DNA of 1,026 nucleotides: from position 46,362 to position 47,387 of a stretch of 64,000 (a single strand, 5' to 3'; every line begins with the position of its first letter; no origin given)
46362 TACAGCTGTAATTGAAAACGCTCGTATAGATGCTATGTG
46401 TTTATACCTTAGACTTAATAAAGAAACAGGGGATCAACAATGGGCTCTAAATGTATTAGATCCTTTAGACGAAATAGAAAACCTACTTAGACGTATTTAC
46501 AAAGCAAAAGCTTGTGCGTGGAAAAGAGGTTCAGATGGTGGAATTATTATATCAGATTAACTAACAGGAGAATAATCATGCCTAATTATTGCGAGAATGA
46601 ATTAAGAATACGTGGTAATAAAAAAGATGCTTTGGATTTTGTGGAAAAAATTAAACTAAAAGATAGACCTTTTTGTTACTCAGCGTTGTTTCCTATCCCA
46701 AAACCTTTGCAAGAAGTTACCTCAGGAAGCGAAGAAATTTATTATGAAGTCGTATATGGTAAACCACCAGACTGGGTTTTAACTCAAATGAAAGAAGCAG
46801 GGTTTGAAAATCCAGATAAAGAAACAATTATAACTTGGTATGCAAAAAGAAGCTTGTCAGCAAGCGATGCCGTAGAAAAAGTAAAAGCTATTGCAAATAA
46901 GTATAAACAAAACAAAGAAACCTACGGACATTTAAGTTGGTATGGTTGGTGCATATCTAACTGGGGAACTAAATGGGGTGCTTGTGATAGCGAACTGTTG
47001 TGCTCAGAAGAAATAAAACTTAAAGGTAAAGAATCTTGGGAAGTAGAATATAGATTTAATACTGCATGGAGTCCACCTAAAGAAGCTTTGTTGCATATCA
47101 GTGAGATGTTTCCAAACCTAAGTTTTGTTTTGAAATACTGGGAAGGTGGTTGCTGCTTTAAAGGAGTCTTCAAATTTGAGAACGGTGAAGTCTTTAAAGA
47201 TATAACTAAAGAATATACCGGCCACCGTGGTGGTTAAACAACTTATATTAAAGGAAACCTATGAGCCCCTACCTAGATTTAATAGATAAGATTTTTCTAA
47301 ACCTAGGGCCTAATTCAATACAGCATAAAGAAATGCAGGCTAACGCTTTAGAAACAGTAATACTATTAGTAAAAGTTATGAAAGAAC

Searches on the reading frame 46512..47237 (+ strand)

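Call 15: search_protein_families(library=pfam, proteins=[window:46512-47237:+], max_evalue=0.01)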
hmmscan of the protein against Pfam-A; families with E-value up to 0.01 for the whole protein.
window:46512-47237:+ (241 aa): 1 family
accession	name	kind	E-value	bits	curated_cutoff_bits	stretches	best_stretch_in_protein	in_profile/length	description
PF18406.6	DUF1281_C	-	6e-14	52.2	22.8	1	175-235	11-71/88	Ferredoxin-like domain in Api92-like protein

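Call 42: search_protein_families(library=phrogs, proteins=[window:46512-47237:+], max_evalue=0.01)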
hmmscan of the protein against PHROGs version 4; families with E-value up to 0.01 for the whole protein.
window:46512-47237:+ (241 aa): 4 families
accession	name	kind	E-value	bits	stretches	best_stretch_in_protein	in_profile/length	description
phrog_12644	-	unknown function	1.4e-25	91.4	1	23-236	1-200/236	-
phrog_20518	-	unknown function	7.1e-12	46.6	1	140-216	104-173/177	-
phrog_2715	-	unknown function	6.2e-06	27.4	0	23-47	1-25/149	-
phrog_37043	-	unknown function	0.0077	16.4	0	139-229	190-273/308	-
